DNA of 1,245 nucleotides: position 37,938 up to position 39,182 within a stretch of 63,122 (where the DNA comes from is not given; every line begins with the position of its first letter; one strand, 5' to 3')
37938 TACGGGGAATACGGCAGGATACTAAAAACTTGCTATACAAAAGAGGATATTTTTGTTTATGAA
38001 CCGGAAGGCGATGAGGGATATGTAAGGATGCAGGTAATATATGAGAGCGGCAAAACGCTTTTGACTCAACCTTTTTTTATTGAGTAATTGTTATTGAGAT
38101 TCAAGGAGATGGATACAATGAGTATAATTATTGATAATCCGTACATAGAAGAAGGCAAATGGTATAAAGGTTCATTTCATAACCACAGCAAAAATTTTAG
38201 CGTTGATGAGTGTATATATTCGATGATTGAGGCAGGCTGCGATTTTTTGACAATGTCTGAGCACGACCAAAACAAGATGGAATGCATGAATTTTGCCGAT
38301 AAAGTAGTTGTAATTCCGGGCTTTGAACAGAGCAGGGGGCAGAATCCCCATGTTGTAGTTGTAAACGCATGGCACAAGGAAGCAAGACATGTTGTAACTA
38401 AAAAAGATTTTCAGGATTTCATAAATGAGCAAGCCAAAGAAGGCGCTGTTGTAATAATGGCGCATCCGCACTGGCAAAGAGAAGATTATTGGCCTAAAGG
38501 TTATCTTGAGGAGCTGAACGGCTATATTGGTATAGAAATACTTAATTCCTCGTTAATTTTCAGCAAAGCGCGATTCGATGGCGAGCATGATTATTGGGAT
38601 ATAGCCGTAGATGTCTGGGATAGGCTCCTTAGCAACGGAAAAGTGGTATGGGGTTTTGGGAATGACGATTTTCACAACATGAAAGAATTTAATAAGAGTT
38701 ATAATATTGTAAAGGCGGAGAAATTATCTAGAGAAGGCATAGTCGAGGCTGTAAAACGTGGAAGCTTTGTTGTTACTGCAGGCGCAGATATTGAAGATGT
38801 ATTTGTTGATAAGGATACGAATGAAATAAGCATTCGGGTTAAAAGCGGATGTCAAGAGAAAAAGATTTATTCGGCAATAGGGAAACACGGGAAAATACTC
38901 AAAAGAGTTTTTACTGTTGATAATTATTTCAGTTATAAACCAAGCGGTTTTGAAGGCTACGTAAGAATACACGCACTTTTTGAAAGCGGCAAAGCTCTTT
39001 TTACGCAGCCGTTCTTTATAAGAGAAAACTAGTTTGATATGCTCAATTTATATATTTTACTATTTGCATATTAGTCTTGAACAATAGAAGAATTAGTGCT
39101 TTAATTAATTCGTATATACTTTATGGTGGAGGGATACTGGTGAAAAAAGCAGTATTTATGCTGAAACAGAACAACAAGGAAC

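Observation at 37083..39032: Tandem PHP-fold gene pair: one paralogue keeps all metal ligands, the other is a conserved pseudoenzyme-like partner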

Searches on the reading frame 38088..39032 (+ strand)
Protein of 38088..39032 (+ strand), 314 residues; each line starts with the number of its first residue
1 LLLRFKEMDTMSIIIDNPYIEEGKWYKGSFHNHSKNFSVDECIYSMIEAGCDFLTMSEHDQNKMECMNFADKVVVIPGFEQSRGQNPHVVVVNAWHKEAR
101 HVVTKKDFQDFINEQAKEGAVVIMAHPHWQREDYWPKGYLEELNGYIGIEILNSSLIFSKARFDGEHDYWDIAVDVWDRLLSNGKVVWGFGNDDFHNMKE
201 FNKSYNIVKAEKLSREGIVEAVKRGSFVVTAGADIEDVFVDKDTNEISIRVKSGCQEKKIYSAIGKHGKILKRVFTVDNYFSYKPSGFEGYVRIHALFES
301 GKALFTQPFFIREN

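Call 5: search_protein_families(library=pfam, proteins=[window:38088-39032:+], max_evalue=1)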
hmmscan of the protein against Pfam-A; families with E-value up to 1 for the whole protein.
window:38088-39032:+ (314 aa): 2 families
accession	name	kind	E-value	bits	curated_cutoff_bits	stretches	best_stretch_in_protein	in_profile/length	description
PF03698.18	UPF0180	-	0.011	16.3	25.4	0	191-224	43-76/77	Uncharacterised protein family (UPF0180)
PF14359.12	DUF4406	-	0.13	13.1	22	0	61-87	51-77/91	Domain of unknown function (DUF4406)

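Call 6: search_protein_families(library=ncbifam, proteins=[window:38088-39032:+], max_evalue=1)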
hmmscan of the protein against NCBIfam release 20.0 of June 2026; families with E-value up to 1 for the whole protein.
window:38088-39032:+ (314 aa): 1 family
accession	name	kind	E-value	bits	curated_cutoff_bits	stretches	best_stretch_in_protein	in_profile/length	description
NF038032.1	CehA_McbA_metalo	domain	2.8e-20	73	80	1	24-235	1-220/315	CehA/McbA family metallohydrolase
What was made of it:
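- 38118..39032 (+): B1: ligand-bearing PHP-fold hydrolase (304 aa from ATG 38118; the mechanical ORF starts at TTG 38088). It has 8 of the 9 canonical ligands. NF038032 73 bits (call 6).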

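Call 9: search_solved_structures(query=window:38118-39032:+, max_evalue=1, show_alignments=2)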
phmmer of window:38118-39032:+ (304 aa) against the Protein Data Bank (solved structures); distinct sequences matched with E-value up to 1: 2.
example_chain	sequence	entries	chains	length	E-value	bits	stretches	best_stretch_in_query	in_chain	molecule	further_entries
3e38_A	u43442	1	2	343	0.0038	19.5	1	46-148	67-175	two-domain protein containing predicted PHP-like metal-dependent phosphoesterase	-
4b2o_A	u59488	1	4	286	0.22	13.7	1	23-64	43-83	YMDB PHOSPHODIESTERASE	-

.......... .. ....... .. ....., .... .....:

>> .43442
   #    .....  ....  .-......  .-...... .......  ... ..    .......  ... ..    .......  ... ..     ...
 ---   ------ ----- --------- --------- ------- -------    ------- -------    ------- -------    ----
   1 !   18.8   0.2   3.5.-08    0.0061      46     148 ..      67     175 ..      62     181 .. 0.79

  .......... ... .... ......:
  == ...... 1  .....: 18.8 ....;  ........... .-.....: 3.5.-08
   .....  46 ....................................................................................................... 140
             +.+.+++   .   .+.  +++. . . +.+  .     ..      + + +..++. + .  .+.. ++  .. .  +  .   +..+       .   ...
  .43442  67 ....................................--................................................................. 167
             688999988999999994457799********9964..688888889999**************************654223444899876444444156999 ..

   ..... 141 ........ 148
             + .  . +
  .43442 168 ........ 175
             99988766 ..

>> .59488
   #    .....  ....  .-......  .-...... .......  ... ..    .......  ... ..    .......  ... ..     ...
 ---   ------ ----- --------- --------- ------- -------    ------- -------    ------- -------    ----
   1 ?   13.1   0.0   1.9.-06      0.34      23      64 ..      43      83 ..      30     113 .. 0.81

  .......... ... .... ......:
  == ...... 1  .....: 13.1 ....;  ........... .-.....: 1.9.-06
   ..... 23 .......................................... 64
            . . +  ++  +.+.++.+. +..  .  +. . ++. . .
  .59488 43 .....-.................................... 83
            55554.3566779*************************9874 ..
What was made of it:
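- Tried and rejected: Only a marginal 3e38 hit (call 9).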

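Call 13: find_homologous_proteins(query=window:38118-39032:+, max_evalue=0.001)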
Query window:38118-39032:+ (304 aa): 11 proteins with E <= 0.001 among 508 candidates.
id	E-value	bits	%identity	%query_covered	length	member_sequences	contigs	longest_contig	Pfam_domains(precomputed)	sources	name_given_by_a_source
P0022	3.5e-207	705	100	100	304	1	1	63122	-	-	-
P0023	1.5e-159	548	78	99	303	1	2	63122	-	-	-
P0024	3.7e-151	521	73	99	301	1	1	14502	-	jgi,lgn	jgi:hypothetical protein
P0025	1.6e-146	505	71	100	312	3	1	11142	-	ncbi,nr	ncbi:MAG: hypothetical protein GX754_04880 [Clostridiaceae bacterium]|nr:hypothetical protein [Clost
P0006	3.7e-122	425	60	98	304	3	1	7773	-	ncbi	-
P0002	2.3e-50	189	38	98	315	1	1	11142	-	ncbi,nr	ncbi:MAG: hypothetical protein GX754_04890 [Clostridiaceae bacterium]|nr:hypothetical protein [Clost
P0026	6.4e-48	181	39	71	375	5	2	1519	-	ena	-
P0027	5.9e-45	172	38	71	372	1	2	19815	-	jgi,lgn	jgi:predicted metal-dependent phosphoesterase TrpH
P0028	7.6e-27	112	27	98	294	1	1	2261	-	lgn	-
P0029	3.6e-23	100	31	98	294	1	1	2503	-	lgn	-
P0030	2.3e-21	94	30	97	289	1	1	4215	-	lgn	-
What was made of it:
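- No B-lineage protein was found without an A (call 13).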

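Call 47: predict_structure(alignment_id=A4)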
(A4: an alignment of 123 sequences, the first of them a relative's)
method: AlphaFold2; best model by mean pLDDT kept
length: 304 residues; sequences in the alignment: 123
mean_pLDDT: 95.2   pTM: 0.93
mean pLDDT of the five models: 95.2, 95.0, 94.7, 94.4, 94.2
residues with pLDDT >= 90: 275; 70-90: 19; 50-70: 10; < 50: 0
segments of 3 or more residues with pLDDT < 50: none
pLDDT, mean of each block of 10 residues (from residue 1): 96 98 97 97 98 97 98 94 95 95 98 95 91 98 88 62 96 98 95 98 98 99 97 98 89 98 98 98 98 98 95
secondary structure, 60 per line:
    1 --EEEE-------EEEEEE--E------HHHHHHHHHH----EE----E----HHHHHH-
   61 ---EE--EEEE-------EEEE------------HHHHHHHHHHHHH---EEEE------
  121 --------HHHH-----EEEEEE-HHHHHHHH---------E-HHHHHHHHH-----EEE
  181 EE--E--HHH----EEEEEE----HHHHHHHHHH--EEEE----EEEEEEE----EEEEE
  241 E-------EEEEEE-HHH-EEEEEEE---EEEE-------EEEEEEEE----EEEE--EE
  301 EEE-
elements in order: E3-6 E14-19 H29-38 H54-59 E68-71 E79-82 H95-107 E111-114 H129-132 E138-143 H145-152 H164-172 E178-182 E195-200 H205-214 E217-220 E225-231 E236-241 E249-254 E260-266 E270-273 E281-288 E293-296 E299-303
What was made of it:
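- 38118..39032 (+): AF2 pLDDT 95.2 (call 47).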

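Call 50: fold_search(model_id=the predicted structure, library=pdb)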
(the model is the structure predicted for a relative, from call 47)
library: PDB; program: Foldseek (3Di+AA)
matches with E <= 10: 1237; with E <= 0.001: 12
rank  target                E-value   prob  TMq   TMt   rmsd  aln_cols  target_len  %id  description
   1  3e38_B                4.0e-12  1.00  0.54  0.49   9.9       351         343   18  CRYSTAL STRUCTURE OF A TWO-DOMAIN PROTEIN CONTAINING PREDICTED PHP-LIKE METAL-DEPENDENT PHOSPHOESTERASE (BVU_3505) FRO (released 2008-10-07)
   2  2anu_E                1.5e-10  1.00  0.49  0.65   5.6       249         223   16  Crystal structure of Predicted metal-dependent phosphoesterase (PHP family) (tm0559) from THERMOTOGA MARITIMA at 2.40  (released 2005-10-18)
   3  3e38_A                1.9e-10  1.00  0.53  0.48  10.0       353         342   18  CRYSTAL STRUCTURE OF A TWO-DOMAIN PROTEIN CONTAINING PREDICTED PHP-LIKE METAL-DEPENDENT PHOSPHOESTERASE (BVU_3505) FRO (released 2008-10-07)
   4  2anu_C                4.2e-10  1.00  0.46  0.62   8.6       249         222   16  Crystal structure of Predicted metal-dependent phosphoesterase (PHP family) (tm0559) from THERMOTOGA MARITIMA at 2.40  (released 2005-10-18)
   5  2anu_A                4.5e-10  1.00  0.49  0.65   5.6       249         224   16  Crystal structure of Predicted metal-dependent phosphoesterase (PHP family) (tm0559) from THERMOTOGA MARITIMA at 2.40  (released 2005-10-18)
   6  2anu_F                6.1e-10  1.00  0.49  0.66   5.5       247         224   16  Crystal structure of Predicted metal-dependent phosphoesterase (PHP family) (tm0559) from THERMOTOGA MARITIMA at 2.40  (released 2005-10-18)
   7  2anu_B                6.1e-10  1.00  0.49  0.65   5.6       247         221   16  Crystal structure of Predicted metal-dependent phosphoesterase (PHP family) (tm0559) from THERMOTOGA MARITIMA at 2.40  (released 2005-10-18)
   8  2anu_D                6.1e-10  1.00  0.48  0.65   5.4       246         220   16  Crystal structure of Predicted metal-dependent phosphoesterase (PHP family) (tm0559) from THERMOTOGA MARITIMA at 2.40  (released 2005-10-18)
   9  7ug9                  1.2e-06  1.00  0.37  0.53   6.4       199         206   14  Crystal structure of RNase AM PHP domain (released 2022-08-31)
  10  9etk                  4.3e-05  1.00  0.39  0.42   8.6       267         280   12  Crystal structure of Vibrio cholerae RNase AM (released 2024-09-11)
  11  3o0f                  1.6e-04  1.00  0.41  0.43   8.0       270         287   10  Crystal structure of a putative metal-dependent phosphoesterase (BAD_1165) from bifidobacterium adolescentis atcc 15703  (released 2010-08-25)
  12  9p25                  5.9e-04  0.66  0.22  0.18  17.7       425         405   12  Crystal structure of GH158(Pro) at 0.89 angstrom resolution (released 2026-03-11)
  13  2yb1                  1.2e-03  1.00  0.40  0.42   6.7       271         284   12  Structure of an amidohydrolase from Chromobacterium violaceum (EFI target EFI-500202) with bound Mn, AMP and phosphate. (released 2011-03-16)
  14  9p2f_A                1.2e-03  0.47  0.21  0.17  17.6       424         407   13  Crystal structure of GH158(Pro) soaked with mixed linkage (G4G3G) oligosaccharide at 1.15 angstrom resolution (released 2026-03-11)
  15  9oro_A                1.4e-03  0.54  0.23  0.18  17.8       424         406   12  Crystal structure of GH158(Pro) soaked with laminaritetraose at 1.31 angstrom resolution (released 2026-03-11)
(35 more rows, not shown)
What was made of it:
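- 38118..39032 (+): Foldseek 3e38 E = 4e-12 and 2anu E = 1.5e-10 (call 50).
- Closest known: PDB 3E38. Same: It is the best structural match for B1 (Foldseek E = 4e-12, call 50).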

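Call 68: find_encoding_contigs(protein=P0027, flank=8000, max_places=2)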
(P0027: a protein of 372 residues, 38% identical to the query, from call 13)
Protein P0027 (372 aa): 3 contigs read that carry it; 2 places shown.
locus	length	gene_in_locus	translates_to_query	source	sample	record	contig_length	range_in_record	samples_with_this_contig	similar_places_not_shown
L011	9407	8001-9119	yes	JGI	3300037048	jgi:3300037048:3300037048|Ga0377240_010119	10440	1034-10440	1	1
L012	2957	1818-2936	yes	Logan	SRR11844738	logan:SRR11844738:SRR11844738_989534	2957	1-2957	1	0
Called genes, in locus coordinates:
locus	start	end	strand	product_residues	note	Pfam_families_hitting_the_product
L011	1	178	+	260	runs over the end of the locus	PF01261:AP_endonuc_2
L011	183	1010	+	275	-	PF00456:Transketolase_N, PF13292:DXP_synthase_N, PF00676:E1_dh (weak)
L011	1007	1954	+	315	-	PF02779:Transket_pyr, PF17147:PFOR_II (faint), PF02780:Transketolase_C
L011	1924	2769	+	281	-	PF13292:DXP_synthase_N (faint), PF00456:Transketolase_N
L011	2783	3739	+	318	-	PF02779:Transket_pyr, PF02780:Transketolase_C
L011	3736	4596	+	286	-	PF01261:AP_endonuc_2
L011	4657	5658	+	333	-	PF01408:GFO_IDH_MocA, PF02894:GFO_IDH_MocA_C, PF22725:GFO_IDH_MocA_C3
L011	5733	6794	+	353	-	PF01208:URO-D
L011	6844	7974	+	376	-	PF01208:URO-D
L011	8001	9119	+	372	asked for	-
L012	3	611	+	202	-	?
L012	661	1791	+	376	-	PF01208:URO-D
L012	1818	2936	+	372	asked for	-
